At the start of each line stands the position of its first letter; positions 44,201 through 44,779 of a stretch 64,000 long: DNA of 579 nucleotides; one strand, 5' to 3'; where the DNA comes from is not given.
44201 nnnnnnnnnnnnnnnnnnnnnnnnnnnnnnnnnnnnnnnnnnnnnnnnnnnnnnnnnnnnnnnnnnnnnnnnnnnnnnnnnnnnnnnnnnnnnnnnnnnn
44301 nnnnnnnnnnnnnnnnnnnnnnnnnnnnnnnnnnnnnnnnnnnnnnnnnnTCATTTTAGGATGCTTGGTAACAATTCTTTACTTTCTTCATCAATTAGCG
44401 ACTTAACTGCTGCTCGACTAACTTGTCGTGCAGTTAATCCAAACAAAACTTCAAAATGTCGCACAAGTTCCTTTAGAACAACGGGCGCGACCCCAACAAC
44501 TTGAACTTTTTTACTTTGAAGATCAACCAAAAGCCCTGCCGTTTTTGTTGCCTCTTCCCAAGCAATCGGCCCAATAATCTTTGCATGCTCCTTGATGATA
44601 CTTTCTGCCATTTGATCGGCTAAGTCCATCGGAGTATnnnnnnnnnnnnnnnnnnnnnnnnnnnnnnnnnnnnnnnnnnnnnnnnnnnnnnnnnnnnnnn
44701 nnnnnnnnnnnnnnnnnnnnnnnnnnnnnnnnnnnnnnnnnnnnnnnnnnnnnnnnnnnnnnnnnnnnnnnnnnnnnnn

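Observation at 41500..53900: ~12.4-kb AT-shifted genomic island with kinases, signalling-metabolite enzymes and several pseudogenes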

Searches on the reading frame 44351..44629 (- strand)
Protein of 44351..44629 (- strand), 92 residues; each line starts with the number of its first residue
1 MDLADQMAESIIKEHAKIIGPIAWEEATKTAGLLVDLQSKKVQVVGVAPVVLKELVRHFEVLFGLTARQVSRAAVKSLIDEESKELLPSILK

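Call 6: search_protein_families(library=pfam, proteins=[window:44351-44629:-], max_evalue=0.01)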
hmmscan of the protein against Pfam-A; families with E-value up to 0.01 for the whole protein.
window:44351-44629:- (92 aa): 0 families

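Call 36: find_homologous_proteins(query=window:44351-44629:-)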
Query window:44351-44629:- (92 aa): 4 proteins with E <= 0.001 among 11 candidates.
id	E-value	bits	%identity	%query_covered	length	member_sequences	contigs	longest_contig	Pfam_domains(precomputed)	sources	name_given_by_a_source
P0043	9.6e-49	181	100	100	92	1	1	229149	-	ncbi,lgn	ncbi:MAG: hypothetical protein U0517_02445 [Candidatus Andersenbacteria bacterium]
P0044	1.7e-33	132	72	100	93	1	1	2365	-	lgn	-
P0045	5.1e-32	127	68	100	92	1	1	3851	-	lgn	-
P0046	1.7e-25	107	64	100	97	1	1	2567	-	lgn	-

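Call 40: search_protein_families(library=pfam, alignment_id=A2, max_evalue=10)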
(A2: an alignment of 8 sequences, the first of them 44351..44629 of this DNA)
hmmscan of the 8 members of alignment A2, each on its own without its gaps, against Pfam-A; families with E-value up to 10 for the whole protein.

A. member 1, window:44351-44629:- (92 aa): 0 families

B. families by the number of members that match (of 8 scanned): 6 families
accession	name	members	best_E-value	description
PF14144.11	DOG1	1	0.072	Seed dormancy control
PF09105.16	SelB-wing_1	1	0.11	Elongation factor SelB, winged helix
PF22701.2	Mala_s_1-like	1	0.17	Mal s 1 allergenic protein-like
PF06236.17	MelC1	1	0.19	Tyrosinase co-factor MelC1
PF01797.21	Y1_Tnp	1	0.24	Transposase IS200 like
PF12396.14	DUF3659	1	0.25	Protein of unknown function (DUF3659)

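Call 41: find_homologous_proteins(query=A2)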
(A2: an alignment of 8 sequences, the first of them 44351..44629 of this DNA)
Query A2 (8 sequences) (92 aa, profile of the alignment): 1812 proteins with E <= 0.001 among 3829 candidates; the best 120 are listed.
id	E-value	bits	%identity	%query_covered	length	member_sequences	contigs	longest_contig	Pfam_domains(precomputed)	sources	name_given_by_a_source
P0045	1.2e-38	149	68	100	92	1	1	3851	-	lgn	-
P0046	1.0e-37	146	64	100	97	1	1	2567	-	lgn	-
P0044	3.3e-37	145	72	100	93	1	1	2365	-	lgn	-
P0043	4.2e-37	144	100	100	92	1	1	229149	-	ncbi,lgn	ncbi:MAG: hypothetical protein U0517_02445 [Candidatus Andersenbacteria bacterium]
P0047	8.2e-37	143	38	99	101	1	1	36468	-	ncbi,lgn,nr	ncbi:MAG: hypothetical protein Q8O46_05340 [bacterium]|nr:hypothetical protein [bacterium]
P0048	8.8e-37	143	43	100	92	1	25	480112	-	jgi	jgi:hypothetical protein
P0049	2.4e-36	142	43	100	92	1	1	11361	-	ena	-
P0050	3.9e-36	141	44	95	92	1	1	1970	-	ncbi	ncbi:MAG: hypothetical protein ABIP54_02720 [Candidatus Andersenbacteria bacterium]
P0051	9.0e-36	140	46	98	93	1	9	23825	-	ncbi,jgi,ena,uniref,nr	ncbi:MAG: hypothetical protein A2W41_00450 [Candidatus Ryanbacteria bacterium RIFCSPHIGHO2_01_45_13]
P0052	1.0e-35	140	46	100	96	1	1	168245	-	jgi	jgi:hypothetical protein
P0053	1.4e-35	139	48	98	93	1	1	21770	-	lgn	-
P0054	1.5e-35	139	45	96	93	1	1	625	-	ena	-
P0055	1.8e-35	139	45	96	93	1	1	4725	-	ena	-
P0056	2.0e-35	139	42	98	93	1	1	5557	-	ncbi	-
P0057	2.4e-35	139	46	98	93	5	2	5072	-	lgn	-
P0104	1.0e-33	133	44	95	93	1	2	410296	-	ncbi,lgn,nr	ncbi:MAG TPA: hypothetical protein VLG69_04285 [Candidatus Andersenbacteria bacterium]|nr:hypothetic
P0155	9.3e-33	130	45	96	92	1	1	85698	-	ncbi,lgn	ncbi:MAG: hypothetical protein WD200_02035 [Candidatus Andersenbacteria bacterium]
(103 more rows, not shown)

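Call 48: find_encoding_contigs(protein=P0104, flank=10000, max_places=1)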
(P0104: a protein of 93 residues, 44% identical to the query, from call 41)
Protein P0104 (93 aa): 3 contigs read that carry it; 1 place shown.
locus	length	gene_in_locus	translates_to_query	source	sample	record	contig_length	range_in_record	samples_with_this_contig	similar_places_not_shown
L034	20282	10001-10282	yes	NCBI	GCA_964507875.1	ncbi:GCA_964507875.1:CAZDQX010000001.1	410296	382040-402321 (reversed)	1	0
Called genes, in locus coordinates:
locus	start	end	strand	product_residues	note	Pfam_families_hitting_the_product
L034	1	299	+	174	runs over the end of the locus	PF13489:Methyltransf_23 (weak), PF13649:Methyltransf_25 (faint)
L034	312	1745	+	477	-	PF00133:tRNA-synt_1, PF01406:tRNA-synt_1e, PF01921:tRNA-synt_1f (faint), PF09334:tRNA-synt_1g, PF00133:tRNA-synt_1, PF01406:tRNA-synt_1e (weak)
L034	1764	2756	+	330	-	PF01073:3Beta_HSD, PF01370:Epimerase, PF02719:Polysacc_synt_2, PF04321:RmlD_sub_bind, PF07993:NAD_binding_4, PF16363:GDP_Man_Dehyd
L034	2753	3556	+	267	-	PF01177:Asp_Glu_race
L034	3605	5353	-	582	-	PF00664:ABC_membrane, PF00005:ABC_tran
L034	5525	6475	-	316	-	PF02729:OTCace_N, PF00185:OTCace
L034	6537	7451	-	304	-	PF00892:EamA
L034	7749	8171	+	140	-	PF02675:AdoMet_dc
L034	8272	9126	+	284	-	PF09924:LPG_synthase_C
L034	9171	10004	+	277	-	-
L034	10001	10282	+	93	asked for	-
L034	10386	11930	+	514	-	PF13185:GAF_2 (weak), PF00512:HisKA, PF02518:HATPase_c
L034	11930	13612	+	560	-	PF12229:PG_binding_4 (faint), PF04294:VanW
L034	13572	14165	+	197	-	PF00293:NUDIX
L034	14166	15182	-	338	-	PF01820:Dala_Dala_lig_N, PF02222:ATP-grasp, PF02655:ATP-grasp_3, PF07478:Dala_Dala_lig_C, PF13535:ATP-grasp_4 (weak)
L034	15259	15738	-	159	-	-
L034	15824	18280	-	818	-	PF08310:LGFP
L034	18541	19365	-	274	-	PF00561:Abhydrolase_1, PF12146:Hydrolase_4, PF12697:Abhydrolase_6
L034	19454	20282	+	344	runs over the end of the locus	PF00108:Thiolase_N, PF08545:ACP_syn_III, PF08541:ACP_syn_III_C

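Call 49: find_encoding_contigs(protein=P0155, flank=10000, max_places=1)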
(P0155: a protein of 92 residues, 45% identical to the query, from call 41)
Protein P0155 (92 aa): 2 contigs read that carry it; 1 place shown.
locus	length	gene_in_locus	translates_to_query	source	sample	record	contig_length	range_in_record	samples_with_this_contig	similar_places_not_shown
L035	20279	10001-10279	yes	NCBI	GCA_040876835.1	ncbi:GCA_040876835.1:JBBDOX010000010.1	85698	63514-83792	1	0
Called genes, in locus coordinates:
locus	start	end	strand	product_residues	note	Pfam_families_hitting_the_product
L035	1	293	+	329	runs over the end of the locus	PF01073:3Beta_HSD, PF01370:Epimerase, PF02719:Polysacc_synt_2, PF04321:RmlD_sub_bind, PF07993:NAD_binding_4, PF16363:GDP_Man_Dehyd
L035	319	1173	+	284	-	PF01177:Asp_Glu_race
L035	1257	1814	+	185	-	-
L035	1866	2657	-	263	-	PF00696:AA_kinase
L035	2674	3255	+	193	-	PF00293:NUDIX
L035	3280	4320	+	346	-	PF00348:polyprenyl_synt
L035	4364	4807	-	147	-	PF00293:NUDIX, PF14815:NUDIX_4 (weak)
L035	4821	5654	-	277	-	PF00291:PALP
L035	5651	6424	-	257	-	PF01978:TrmB, PF09339:HTH_IclR (weak)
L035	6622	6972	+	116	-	-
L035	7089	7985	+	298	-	PF00892:EamA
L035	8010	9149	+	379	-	PF00278:Orn_DAP_Arg_deC, PF02784:Orn_Arg_deC_N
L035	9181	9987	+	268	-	-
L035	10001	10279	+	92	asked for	-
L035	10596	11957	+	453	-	-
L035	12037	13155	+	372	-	PF00557:Peptidase_M24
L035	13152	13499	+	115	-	PF07883:Cupin_2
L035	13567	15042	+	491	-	PF00512:HisKA, PF02518:HATPase_c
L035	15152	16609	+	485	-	PF13185:GAF_2 (weak), PF00512:HisKA, PF02518:HATPase_c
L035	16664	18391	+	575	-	PF12229:PG_binding_4 (faint), PF04294:VanW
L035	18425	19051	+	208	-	PF00293:NUDIX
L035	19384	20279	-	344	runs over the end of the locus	PF01820:Dala_Dala_lig_N, PF02655:ATP-grasp_3, PF07478:Dala_Dala_lig_C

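Call 53: predict_structure(alignment_id=A3)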
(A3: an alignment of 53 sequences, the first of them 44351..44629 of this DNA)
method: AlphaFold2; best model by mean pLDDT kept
length: 92 residues; sequences in the alignment: 53
mean_pLDDT: 92.4   pTM: 0.86
mean pLDDT of the five models: 92.4, 92.1, 91.0, 90.3, 88.9
residues with pLDDT >= 90: 71; 70-90: 19; 50-70: 2; < 50: 0
segments of 3 or more residues with pLDDT < 50: none
pLDDT, mean of each block of 10 residues (from residue 1): 92 95 96 95 95 97 91 91 82 87
secondary structure, 60 per line:
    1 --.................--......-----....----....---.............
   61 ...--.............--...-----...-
elements in order: H3-19 H22-27 E33-36 E41-44 H48-63 H66-78
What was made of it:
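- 44351..44629 (-): B2, 92 aa. AF2 pLDDT 92 with alpha-alpha-beta-beta-alpha-alpha order (call 53).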

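Call 57: fold_search(model_id=the predicted structure, library=pdb)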
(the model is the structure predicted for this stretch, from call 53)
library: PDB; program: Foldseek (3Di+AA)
matches with E <= 10: 70; with E <= 0.001: 0
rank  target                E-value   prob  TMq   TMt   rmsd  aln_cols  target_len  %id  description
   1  9bif_T                6.7e-01  0.08  0.21  0.15  14.8        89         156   12  Fab B11-OspCA complex (released 2024-11-20)
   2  9bif_E                1.1e+00  0.07  0.22  0.15  14.7        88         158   11  Fab B11-OspCA complex (released 2024-11-20)
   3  1g5z                  1.3e+00  0.06  0.21  0.15  14.7        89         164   16  CRYSTAL STRUCTURE OF LYME DISEASE ANTIGEN OUTER SURFACE PROTEIN C (OSPC) FROM BORRELIA BURGDORFERI STRAIN N40 (released 2001-04-04)
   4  9bif_F                1.5e+00  0.08  0.23  0.15  12.3        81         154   11  Fab B11-OspCA complex (released 2024-11-20)
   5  6bdd                  1.6e+00  0.33  0.47  0.27   6.1        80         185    6  Crystal structure of Fe(II) unliganded H-NOX protein from K. algicida (released 2018-05-30)
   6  4iae_A                1.8e+00  0.35  0.49  0.28   6.0        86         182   22  Crystal structure of BAY 60-2770 bound to nostoc H-NOX domain (released 2013-11-20)
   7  1ggq_B                1.9e+00  0.05  0.22  0.15  14.4        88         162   12  OUTER SURFACE PROTEIN C (OSPC) OF BORRELIA BURGDORFERI STRAIN B31 (released 2001-03-14)
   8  9bif_S                1.9e+00  0.04  0.21  0.15  15.2        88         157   10  Fab B11-OspCA complex (released 2024-11-20)
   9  9bif_B                2.0e+00  0.07  0.23  0.15  12.3        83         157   13  Fab B11-OspCA complex (released 2024-11-20)
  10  9bif_A                2.0e+00  0.05  0.22  0.16  13.3        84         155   12  Fab B11-OspCA complex (released 2024-11-20)
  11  3lai_C                2.2e+00  0.30  0.48  0.27   3.9        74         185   15  Structural insights into the molecular mechanism of H-NOX activation (released 2010-03-16)
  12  2ab0_A                2.2e+00  0.10  0.25  0.14   7.5        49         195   14  Crystal Structure of E. coli protein YajL (ThiJ) (released 2005-10-11)
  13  4it2_A                2.5e+00  0.28  0.49  0.28   5.4        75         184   13  Mn(III)-PPIX bound Tt H-NOX (released 2013-02-27)
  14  7aqb_B                2.5e+00  0.05  0.27  0.11  13.8       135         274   10  Crystal structure of human mitogen activated protein kinase 6 (MAPK6) (released 2020-11-11)
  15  2o09_A                2.6e+00  0.35  0.54  0.30   5.7        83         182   19  Crystal structure of the H-NOX domain from Nostoc sp. PCC 7120 (released 2007-01-30)
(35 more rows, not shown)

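Call 62: search_solved_structures(query=A3, max_evalue=10)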
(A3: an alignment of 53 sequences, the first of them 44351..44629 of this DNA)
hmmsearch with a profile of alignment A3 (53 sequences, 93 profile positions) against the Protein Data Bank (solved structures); distinct sequences matched with E-value up to 10: 3.
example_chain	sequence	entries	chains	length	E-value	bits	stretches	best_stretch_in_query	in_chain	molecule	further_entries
7zr2_A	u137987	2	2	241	0.18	15.8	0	44-69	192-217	Spike protein S2',Chimeric protein mimic of SARS-CoV-2 Spike HR1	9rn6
8s0b_F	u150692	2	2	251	0.61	14.1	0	27-67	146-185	Origin recognition complex subunit 6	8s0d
6kvg_A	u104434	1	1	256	0.65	14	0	27-67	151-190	Origin recognition complex subunit 6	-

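Call 65: search_protein_families(library=pfam, proteins=[L035:10596-11957:+], max_evalue=0.01)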
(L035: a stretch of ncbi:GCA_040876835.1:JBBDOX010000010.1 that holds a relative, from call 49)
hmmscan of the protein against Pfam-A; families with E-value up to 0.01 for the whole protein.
L035:10596-11957:+ (453 aa): 0 families

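Call 72: search_protein_families(library=ncbifam, proteins=[window:44351-44629:-], max_evalue=0.01)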
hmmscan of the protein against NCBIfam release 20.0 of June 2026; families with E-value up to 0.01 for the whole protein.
window:44351-44629:- (92 aa): 0 families

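Call 84: search_protein_families(library=pfam, proteins=[L034:9171-10004:+, L034:7749-8171:+, L034:10386-11930:+], max_evalue=0.01)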
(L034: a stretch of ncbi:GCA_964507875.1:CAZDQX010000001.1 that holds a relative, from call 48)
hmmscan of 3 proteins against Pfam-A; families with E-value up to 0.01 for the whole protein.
L034:9171-10004:+ (277 aa): 0 families

L034:7749-8171:+ (140 aa): 1 family
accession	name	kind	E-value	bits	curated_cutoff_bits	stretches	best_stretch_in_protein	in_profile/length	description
PF02675.21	AdoMet_dc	-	1.9e-19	70.4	25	1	35-140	4-106/107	S-adenosylmethionine decarboxylase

L034:10386-11930:+ (514 aa): 7 families
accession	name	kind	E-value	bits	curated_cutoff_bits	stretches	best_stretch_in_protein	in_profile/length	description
PF02518.31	HATPase_c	-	1.1e-28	100.3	26.4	1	377-486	2-109/111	Histidine kinase-, DNA gyrase B-, and HSP90-like ATPase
PF00512.31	HisKA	-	5.2e-17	62.1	26.9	1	261-329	1-66/66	His Kinase A (phospho-acceptor) domain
PF13185.12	GAF_2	-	6.5e-06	26.8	28.6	1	80-226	5-132/136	GAF domain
PF13581.12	HATPase_c_2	-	0.00017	22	27.4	1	392-466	43-113/127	Histidine kinase-like ATPase domain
PF01590.32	GAF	-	0.00019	22.4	22.4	1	80-232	3-133/133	GAF domain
PF13589.12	HATPase_c_3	-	0.004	17.6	25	0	383-433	5-55/137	Histidine kinase-, DNA gyrase B-, and HSP90-like ATPase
PF13492.12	GAF_3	-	0.0069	17.2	27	0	176-232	72-127/129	GAF domain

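Call 91: search_protein_families(library=padloc, proteins=[window:44351-44629:-], max_evalue=0.01)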
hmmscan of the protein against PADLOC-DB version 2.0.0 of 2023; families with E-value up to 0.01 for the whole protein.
window:44351-44629:- (92 aa): 0 families

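Call 92: search_protein_families(library=phrogs, proteins=[window:44351-44629:-], max_evalue=0.01)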
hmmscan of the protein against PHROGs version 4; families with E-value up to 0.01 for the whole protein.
window:44351-44629:- (92 aa): 0 families

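Call 97: find_encoding_contigs(protein=P0045, flank=5000, max_places=2)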
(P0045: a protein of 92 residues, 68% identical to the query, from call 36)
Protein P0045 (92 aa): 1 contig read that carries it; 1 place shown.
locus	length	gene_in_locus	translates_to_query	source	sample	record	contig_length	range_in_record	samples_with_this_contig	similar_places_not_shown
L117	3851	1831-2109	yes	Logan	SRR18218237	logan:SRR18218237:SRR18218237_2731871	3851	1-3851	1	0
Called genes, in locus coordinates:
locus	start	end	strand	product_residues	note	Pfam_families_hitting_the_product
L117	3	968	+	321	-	?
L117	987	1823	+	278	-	-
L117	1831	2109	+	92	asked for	-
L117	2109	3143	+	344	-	PF00291:PALP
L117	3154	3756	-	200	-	-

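Call 99: search_protein_families(library=pfam, proteins=[L117:3154-3756:-], max_evalue=0.001)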
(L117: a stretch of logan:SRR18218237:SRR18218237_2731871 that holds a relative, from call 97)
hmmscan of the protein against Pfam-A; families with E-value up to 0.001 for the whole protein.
L117:3154-3756:- (200 aa): 0 families
